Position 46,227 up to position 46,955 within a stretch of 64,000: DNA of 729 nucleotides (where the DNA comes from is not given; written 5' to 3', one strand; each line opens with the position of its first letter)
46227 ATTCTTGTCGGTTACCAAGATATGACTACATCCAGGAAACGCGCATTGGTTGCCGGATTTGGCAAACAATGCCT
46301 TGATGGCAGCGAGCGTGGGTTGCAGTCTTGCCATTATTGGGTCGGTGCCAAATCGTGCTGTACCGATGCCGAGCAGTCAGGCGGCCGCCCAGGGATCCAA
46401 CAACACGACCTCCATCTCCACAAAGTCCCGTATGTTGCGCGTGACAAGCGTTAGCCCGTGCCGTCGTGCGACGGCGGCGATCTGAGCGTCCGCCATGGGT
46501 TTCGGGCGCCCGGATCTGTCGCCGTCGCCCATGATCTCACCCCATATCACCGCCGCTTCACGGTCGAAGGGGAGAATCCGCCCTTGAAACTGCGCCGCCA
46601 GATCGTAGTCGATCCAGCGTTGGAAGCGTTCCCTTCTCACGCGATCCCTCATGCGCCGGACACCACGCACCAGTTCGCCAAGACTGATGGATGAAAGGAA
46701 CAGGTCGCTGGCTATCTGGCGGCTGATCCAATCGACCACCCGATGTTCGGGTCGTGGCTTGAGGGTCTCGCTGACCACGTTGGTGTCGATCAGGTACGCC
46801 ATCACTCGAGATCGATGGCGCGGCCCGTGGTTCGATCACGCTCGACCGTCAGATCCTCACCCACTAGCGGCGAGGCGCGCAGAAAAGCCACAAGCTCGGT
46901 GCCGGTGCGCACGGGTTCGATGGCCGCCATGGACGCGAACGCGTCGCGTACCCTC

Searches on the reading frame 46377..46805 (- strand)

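Call 89: search_protein_families(library=pfam, proteins=[window:46377-46805:-], max_evalue=0.001)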
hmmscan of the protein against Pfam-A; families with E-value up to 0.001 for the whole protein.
window:46377-46805:- (142 aa): 2 families
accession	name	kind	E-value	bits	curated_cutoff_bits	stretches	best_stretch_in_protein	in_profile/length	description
PF01850.27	PIN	-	5.7e-18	66.1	23.6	1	4-128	1-114/120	PIN domain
PF18480.7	DUF5615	-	0.00018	21.7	23.8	1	103-134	34-64/110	Domain of unknown function (DUF5615)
